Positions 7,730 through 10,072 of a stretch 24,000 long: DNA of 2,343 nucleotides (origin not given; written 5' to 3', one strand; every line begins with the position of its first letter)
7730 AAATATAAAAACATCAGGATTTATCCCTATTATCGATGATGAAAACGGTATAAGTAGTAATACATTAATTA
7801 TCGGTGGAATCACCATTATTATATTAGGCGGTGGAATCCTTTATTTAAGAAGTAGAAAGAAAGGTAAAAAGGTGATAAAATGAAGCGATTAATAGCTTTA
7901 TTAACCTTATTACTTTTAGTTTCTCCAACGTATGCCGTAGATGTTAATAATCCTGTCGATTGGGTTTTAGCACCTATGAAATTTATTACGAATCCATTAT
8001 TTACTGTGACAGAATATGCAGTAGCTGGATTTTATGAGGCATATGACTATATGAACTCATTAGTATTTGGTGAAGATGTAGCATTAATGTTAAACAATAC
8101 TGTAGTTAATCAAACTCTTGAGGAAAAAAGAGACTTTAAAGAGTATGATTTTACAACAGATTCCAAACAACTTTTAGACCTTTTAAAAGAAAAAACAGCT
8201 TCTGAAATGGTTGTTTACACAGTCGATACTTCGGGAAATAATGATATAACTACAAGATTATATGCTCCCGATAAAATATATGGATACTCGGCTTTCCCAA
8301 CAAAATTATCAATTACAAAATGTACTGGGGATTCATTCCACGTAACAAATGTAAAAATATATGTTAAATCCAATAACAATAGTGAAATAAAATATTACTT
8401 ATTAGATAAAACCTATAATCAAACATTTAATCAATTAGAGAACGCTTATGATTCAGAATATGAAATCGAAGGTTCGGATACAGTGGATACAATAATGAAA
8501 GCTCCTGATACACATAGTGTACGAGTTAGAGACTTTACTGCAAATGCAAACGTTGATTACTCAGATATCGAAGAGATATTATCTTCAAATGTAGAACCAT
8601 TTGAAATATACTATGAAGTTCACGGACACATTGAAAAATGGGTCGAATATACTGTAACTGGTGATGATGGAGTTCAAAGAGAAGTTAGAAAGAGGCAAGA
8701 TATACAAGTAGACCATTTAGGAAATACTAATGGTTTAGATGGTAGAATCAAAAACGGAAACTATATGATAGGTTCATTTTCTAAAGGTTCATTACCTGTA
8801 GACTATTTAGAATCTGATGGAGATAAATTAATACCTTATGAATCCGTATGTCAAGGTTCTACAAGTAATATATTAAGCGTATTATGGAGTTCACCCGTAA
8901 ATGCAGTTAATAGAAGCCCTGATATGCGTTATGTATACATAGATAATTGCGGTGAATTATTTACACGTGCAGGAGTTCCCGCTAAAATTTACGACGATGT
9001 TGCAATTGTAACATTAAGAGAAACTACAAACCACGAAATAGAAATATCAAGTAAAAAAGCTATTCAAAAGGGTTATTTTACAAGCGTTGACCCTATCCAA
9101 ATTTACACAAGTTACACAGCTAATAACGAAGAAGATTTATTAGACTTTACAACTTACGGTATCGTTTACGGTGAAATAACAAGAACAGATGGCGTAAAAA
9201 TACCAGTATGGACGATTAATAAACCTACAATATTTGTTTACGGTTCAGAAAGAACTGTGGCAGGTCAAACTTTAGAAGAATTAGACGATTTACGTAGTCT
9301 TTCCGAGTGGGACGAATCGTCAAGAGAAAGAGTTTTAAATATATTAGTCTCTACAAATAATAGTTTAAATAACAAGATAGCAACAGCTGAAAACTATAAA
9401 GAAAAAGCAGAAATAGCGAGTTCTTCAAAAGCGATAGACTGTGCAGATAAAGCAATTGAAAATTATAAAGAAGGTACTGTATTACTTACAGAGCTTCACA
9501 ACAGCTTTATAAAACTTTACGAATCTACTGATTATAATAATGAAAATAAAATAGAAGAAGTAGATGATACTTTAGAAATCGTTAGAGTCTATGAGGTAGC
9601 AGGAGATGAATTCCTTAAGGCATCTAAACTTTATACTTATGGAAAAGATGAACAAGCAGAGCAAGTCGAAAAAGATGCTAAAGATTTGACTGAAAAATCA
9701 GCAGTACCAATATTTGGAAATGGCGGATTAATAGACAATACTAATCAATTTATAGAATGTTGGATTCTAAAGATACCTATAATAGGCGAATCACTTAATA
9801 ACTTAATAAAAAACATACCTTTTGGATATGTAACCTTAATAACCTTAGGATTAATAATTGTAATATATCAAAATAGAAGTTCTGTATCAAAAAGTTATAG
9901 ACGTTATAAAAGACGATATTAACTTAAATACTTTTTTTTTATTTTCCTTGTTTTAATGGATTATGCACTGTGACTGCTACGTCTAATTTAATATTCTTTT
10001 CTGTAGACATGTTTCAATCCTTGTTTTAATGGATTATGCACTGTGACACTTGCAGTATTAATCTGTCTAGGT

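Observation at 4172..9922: Six-gene cluster of membrane and secreted proteins that resembles an envelope or virion-surface module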

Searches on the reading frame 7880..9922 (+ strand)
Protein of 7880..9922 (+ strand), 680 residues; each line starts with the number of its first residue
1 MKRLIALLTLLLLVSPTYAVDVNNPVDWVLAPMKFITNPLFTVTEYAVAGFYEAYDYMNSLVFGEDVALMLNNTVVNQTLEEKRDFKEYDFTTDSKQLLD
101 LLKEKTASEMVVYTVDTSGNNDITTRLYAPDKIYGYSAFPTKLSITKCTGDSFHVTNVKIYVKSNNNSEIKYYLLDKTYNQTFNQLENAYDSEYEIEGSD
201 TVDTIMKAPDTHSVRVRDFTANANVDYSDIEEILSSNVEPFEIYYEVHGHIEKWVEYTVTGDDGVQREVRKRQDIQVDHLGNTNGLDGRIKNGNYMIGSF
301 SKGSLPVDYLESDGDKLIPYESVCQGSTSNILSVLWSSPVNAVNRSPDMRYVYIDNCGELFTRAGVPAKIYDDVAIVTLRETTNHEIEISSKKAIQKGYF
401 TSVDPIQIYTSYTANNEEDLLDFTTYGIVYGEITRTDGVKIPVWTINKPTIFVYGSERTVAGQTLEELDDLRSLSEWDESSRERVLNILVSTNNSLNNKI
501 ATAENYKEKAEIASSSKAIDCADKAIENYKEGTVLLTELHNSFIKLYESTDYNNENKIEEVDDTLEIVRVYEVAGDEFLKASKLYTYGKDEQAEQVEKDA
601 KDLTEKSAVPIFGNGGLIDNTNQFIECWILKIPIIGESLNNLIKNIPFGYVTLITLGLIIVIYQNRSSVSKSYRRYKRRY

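Call 5: search_protein_families(library=pfam, proteins=[window:7880-9922:+], max_evalue=0.1)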
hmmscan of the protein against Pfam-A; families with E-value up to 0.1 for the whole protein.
window:7880-9922:+ (680 aa): 3 families
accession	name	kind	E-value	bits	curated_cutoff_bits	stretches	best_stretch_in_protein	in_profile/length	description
PF22092.2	T26-6p_Ig-like_dom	-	1.2e-19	71.2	27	1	121-255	4-135/137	T26-6p, immunoglobulin-like domain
PF22265.2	T26-6p_Ig-like_dom_2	-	2.3e-16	60.4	27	1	320-453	1-129/130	T26-6p, second immunoglobulin-like domain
PF20984.2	PT26-6P_helical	-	1.5e-09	38.6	27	1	461-605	3-134/141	PT26-6P, helical domain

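Call 6: search_protein_families(library=phrogs, proteins=[window:7880-9922:+], max_evalue=0.1)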
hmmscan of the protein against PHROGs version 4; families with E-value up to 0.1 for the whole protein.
window:7880-9922:+ (680 aa): 1 family
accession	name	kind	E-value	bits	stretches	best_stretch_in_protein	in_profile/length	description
phrog_1176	-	unknown function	0.091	13.6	0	105-128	7-30/60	-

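Call 7: search_solved_structures(query=window:7880-9922:+, max_evalue=0.01, show_alignments=1)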
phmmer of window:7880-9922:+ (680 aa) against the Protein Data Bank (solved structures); distinct sequences matched with E-value up to 0.01: 1.
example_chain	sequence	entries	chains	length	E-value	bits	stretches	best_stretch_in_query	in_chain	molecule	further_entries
2wb7_A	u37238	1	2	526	3e-29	105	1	101-602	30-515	PT26-6P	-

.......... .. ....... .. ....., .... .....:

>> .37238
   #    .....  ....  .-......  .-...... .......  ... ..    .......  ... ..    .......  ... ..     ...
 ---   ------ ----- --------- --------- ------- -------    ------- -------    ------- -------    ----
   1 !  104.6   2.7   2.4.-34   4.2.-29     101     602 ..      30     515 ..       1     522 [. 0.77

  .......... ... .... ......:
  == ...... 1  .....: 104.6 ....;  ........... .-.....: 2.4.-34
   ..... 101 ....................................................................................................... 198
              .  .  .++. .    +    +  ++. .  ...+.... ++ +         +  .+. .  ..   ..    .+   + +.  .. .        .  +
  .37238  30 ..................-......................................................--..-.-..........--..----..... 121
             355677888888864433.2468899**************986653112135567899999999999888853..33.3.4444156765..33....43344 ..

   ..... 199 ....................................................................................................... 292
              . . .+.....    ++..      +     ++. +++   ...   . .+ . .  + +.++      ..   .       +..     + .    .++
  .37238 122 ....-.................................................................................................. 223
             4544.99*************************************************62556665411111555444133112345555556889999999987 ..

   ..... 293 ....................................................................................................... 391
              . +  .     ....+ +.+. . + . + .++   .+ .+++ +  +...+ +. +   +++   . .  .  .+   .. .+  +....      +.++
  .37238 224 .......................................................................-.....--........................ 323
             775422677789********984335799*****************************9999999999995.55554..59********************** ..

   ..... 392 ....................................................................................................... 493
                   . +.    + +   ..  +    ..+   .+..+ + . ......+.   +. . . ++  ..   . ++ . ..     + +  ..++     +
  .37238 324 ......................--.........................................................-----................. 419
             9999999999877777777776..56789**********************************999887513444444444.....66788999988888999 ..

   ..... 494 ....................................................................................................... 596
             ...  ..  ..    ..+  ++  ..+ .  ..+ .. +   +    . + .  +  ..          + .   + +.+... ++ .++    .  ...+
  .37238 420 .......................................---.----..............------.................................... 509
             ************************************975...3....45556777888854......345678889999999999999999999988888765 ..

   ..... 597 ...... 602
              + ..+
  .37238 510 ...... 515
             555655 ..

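Call 14: find_related_loci(query=window:7880-9922:+, collection=genome_contigs, flank=10000)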
Query window:7880-9922:+ (680 aa) in genome_contigs; peptide patterns used: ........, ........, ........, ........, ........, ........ (x = any residue, [..] = any of these).
32 stretches matched a pattern, but none encodes a relative of the query by tblastn (E <= 1e-3).

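Call 15: find_homologous_proteins(query=window:7880-9922:+, max_evalue=0.001)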
Query window:7880-9922:+ (680 aa): 5 proteins with E <= 0.001 among 8000 candidates.
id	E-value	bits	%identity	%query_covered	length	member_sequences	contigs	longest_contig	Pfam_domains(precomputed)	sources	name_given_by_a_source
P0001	0.0e+0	1516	100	100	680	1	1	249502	PF22265.3,PF20984.2,PF22092.2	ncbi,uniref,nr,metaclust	ncbi:hypothetical protein [Methanococcus voltae]|uniref:Uncharacterized protein n=1 Tax=Methanococcu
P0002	6.1e-265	899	65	91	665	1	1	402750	PF22265.3,PF20984.2,PF22092.2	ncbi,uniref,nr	ncbi:hypothetical protein J2127_000548 [Methanococcus voltae]|uniref:hypothetical protein n=1 Tax=Me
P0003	3.5e-257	873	62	93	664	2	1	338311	PF22265.3,PF20984.2,PF22092.2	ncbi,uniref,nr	ncbi:hypothetical protein J3E07_000763 [Methanococcus voltae]|uniref:Uncharacterized protein n=1 Tax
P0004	3.7e-39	153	28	96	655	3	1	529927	PF22265.3,PF22092.2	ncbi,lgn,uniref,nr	ncbi:hypothetical protein [Methanococcus maripaludis]|uniref:Uncharacterized protein n=2 Tax=Methano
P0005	3.2e-35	140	27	96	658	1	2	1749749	PF22265.3,PF22092.2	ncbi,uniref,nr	ncbi:hypothetical protein [Methanococcus maripaludis]|uniref:Uncharacterized protein n=1 Tax=Methano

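Call 16: find_encoding_contigs(protein=P0001, flank=10000, max_places=3)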
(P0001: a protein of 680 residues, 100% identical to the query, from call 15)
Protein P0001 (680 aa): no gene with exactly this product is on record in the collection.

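Call 17: find_encoding_contigs(protein=P0002, flank=10000, max_places=3)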
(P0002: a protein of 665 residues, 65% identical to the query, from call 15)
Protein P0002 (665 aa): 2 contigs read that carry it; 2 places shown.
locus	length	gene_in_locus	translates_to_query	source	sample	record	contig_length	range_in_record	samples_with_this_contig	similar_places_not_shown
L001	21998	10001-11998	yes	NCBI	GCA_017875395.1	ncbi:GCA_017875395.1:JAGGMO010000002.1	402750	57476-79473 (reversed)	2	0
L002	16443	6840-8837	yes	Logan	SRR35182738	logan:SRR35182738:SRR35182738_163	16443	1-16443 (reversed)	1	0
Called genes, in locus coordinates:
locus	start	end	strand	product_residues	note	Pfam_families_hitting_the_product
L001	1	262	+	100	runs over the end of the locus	-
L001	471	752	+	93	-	-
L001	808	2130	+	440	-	-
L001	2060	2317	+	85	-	-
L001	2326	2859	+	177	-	-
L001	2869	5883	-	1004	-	PF07693:KAP_NTPase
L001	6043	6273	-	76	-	-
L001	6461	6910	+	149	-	-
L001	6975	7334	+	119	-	-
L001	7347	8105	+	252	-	-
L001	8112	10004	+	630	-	-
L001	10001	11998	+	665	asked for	PF22092:T26-6p_Ig-like_dom, PF22265:T26-6p_Ig-like_dom_2, PF20984:PT26-6P_helical (weak)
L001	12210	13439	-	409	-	-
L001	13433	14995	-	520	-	PF13175:AAA_15, PF13304:AAA_21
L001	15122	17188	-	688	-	PF07719:TPR_2 (faint), PF10516:SHNi-TPR (faint), PF13414:TPR_11 (faint), PF13424:TPR_12 (faint), PF14559:TPR_19 (faint), PF00515:TPR_1 (faint), PF13181:TPR_8 (faint)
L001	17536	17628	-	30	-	-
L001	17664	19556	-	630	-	-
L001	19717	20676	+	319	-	PF00211:Guanylate_cyc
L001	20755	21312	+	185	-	PF18967:PycTM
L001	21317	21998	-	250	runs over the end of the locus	PF00211:Guanylate_cyc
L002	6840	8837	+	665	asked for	PF22092:T26-6p_Ig-like_dom, PF22265:T26-6p_Ig-like_dom_2, PF20984:PT26-6P_helical (weak)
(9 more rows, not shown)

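Call 18: find_encoding_contigs(protein=P0003, flank=10000, max_places=3)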
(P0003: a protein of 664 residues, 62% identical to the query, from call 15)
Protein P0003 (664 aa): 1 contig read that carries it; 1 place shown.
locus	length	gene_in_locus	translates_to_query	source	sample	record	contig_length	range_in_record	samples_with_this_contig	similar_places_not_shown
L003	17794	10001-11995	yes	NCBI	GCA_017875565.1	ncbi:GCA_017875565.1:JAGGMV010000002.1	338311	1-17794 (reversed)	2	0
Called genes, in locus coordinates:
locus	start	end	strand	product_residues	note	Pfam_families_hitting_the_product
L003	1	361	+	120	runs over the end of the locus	-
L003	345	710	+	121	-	-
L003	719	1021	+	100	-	-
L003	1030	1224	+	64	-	-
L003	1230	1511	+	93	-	-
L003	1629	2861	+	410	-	-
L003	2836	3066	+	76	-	-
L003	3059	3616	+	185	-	-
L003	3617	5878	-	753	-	PF07693:KAP_NTPase, PF13401:AAA_22 (faint)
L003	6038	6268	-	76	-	-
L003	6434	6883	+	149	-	-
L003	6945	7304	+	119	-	-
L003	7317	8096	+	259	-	-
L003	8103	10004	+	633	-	-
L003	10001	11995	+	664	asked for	PF22092:T26-6p_Ig-like_dom, PF22265:T26-6p_Ig-like_dom_2, PF20984:PT26-6P_helical (weak)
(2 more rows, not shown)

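Call 19: find_encoding_contigs(protein=P0005, flank=10000, max_places=2)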
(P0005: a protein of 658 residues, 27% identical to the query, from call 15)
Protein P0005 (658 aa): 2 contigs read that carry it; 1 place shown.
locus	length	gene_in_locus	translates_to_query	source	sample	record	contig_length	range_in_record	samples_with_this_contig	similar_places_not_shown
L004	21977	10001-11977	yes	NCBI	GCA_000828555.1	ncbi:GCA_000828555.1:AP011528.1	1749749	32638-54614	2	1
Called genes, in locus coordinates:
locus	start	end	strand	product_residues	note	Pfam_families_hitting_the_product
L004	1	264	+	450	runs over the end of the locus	-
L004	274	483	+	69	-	-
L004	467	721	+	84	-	-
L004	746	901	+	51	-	-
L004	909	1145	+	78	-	-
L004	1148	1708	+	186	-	-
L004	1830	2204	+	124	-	-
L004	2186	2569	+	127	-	-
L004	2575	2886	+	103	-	-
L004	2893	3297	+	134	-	-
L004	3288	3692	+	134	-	-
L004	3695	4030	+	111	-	-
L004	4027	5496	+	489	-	-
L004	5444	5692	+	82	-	-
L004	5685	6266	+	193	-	-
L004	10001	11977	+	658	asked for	PF22092:T26-6p_Ig-like_dom, PF22265:T26-6p_Ig-like_dom_2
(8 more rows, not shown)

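Call 22: search_dna_similar(query=window:7880-9922:+, collection=plasmids, mode=protein, max_evalue=0.001)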
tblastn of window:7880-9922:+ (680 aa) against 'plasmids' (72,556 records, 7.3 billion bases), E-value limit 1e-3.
Records with a match: 3; places in all: 3; records where one place covers at least 80% of the query: 1.
Best place of each record, by identity: <60% 3.
By first word of the organism name: Pyrococcus 1; Thermococcus 1; Methanocaldococcus 1.
By predicted mobility (MOB-suite, as given by PLSDB): non-mobilizable 3.
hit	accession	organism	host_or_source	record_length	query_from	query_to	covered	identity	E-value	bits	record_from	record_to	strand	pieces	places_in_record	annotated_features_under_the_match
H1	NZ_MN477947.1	Pyrococcus abyssi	-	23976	53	625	84%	27.0%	3e-33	145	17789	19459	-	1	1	glycine zipper domain-containing protein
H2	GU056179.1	Thermococcus sp. 26/2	-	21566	102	602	74%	25.7%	1e-22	111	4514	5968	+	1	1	t26-6p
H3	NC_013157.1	Methanocaldococcus fervens AG86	-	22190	99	608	75%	24.4%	2e-20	104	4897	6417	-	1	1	hypothetical protein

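Call 47: find_related_loci(query=A1, collection=genome_contigs, flank=10000)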
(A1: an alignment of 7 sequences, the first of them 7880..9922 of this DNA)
Query A1 (680 aa) in genome_contigs; peptide patterns used: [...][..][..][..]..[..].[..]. (x = any residue, [..] = any of these).
18 stretches matched a pattern; 1 encode a relative of the query (tblastn E <= 1e-3); 1 distinct loci.
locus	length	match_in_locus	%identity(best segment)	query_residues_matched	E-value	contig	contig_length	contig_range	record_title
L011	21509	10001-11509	26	70-605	7e-40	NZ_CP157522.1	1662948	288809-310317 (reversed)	Methanothermococcus sp. Ax23 chromosome, complete genome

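Call 65: search_dna_similar(query=window:7880-9922:+, collection=phages, mode=protein, max_evalue=0.01)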
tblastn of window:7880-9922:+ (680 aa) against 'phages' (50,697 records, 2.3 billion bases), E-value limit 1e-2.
No match.

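Call 67: find_related_loci(query=A1, collection=viral_contigs, flank=10000)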
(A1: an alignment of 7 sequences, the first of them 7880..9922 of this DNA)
Query A1 (680 aa) in viral_contigs; peptide patterns used: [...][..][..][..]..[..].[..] (x = any residue, [..] = any of these).
23 stretches matched a pattern, but none encodes a relative of the query by tblastn (E <= 1e-3).

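Call 83: search_protein_families(library=padloc, proteins=[window:7880-9922:+], max_evalue=0.001)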
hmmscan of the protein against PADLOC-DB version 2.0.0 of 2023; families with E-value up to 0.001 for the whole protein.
window:7880-9922:+ (680 aa): 0 families

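Call 86: search_protein_representatives(alignment_id=A8)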
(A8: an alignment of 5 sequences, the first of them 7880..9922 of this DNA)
Query: 5 sequences, 678 profile positions. Proteins with E-value up to 0.001 (for the whole library): 30; up to 1e-10: 27; up to 1e-30: 21. The best 30 are listed.
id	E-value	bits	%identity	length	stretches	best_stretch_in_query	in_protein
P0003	0.0e+00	1189.8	-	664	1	1-678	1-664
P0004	3.7e-293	990.6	-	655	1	2-678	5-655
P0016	4.3e-124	431.9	-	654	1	2-677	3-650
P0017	2.4e-83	297.3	-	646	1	51-620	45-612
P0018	1.8e-79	284.4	-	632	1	4-665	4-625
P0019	1.1e-60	222.3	-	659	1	6-601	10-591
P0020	1.5e-50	188.9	-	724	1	75-610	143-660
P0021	1.4e-49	185.7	-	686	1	89-603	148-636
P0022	8.8e-49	183.0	-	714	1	47-602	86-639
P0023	1.0e-47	179.5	-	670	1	62-604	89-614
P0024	1.1e-46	176.0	-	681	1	54-620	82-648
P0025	3.5e-46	174.4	-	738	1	75-634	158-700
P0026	5.4e-46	173.8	-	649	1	92-605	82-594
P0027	1.1e-45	172.8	-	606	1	74-634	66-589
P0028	7.9e-44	166.6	-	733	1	87-603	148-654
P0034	5.4e-31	124.2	-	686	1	6-604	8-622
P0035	3.8e-28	114.8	-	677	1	42-668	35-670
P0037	1.2e-23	100.0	-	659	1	106-614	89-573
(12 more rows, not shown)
